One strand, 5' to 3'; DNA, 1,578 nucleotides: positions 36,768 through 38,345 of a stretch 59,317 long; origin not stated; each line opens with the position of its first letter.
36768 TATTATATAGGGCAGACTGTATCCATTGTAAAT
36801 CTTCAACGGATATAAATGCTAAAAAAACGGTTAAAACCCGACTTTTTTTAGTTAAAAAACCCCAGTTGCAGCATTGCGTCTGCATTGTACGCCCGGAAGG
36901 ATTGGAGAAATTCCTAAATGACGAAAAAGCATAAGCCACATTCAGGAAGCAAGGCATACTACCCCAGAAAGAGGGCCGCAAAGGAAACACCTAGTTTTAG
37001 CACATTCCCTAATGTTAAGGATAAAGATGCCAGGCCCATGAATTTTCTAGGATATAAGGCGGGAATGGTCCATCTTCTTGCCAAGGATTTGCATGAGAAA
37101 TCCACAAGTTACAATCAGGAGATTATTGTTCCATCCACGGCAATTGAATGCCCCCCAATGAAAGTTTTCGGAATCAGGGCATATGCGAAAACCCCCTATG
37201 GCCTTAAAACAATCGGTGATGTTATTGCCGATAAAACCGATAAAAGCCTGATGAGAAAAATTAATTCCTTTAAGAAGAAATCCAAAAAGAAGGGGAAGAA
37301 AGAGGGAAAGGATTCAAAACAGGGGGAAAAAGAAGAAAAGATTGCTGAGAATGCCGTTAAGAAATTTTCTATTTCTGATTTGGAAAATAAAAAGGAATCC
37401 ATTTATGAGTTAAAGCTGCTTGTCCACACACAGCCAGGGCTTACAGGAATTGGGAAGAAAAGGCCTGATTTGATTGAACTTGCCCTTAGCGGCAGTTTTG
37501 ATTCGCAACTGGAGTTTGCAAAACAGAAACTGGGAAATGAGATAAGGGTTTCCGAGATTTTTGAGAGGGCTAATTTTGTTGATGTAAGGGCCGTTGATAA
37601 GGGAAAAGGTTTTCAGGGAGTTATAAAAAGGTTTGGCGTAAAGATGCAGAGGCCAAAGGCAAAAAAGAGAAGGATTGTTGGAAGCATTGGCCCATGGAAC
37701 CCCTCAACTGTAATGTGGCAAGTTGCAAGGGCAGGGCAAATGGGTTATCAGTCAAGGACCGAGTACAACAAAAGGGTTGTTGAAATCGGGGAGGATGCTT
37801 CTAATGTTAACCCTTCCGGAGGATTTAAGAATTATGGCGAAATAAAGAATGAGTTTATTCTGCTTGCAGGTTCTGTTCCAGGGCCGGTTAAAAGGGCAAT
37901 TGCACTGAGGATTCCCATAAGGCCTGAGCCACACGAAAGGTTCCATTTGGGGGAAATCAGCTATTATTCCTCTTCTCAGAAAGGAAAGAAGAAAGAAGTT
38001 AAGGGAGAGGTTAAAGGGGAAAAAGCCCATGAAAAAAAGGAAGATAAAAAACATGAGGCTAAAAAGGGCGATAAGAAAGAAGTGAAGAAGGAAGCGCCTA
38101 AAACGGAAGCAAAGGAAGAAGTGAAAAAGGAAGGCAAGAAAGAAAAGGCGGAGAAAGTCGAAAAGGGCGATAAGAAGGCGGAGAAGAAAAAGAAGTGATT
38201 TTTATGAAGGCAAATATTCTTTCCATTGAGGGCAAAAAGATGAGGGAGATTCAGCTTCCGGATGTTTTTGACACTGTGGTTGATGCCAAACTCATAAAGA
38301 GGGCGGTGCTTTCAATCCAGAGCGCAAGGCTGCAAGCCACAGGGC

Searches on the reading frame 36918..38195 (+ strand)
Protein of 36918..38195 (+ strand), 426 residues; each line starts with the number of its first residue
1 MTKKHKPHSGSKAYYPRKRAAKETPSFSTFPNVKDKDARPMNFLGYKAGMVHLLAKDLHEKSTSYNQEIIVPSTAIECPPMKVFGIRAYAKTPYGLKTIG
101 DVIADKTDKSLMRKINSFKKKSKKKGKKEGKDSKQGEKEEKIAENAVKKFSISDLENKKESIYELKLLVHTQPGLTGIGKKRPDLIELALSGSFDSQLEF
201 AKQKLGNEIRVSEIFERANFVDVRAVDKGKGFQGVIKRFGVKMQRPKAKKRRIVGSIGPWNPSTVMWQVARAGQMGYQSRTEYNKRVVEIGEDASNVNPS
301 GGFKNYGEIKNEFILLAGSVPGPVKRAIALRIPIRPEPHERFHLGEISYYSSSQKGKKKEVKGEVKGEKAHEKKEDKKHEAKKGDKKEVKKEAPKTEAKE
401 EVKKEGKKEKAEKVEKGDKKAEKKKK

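Call 21: search_protein_families(library=pfam, proteins=[window:36918-38195:+], max_evalue=0.001)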
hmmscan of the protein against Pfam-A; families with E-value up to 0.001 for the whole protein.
window:36918-38195:+ (426 aa): 1 family
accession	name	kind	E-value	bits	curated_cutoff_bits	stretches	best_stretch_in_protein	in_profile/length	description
PF00297.29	Ribosomal_L3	-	2.2e-78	264.3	22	1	3-340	5-351/369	Ribosomal protein L3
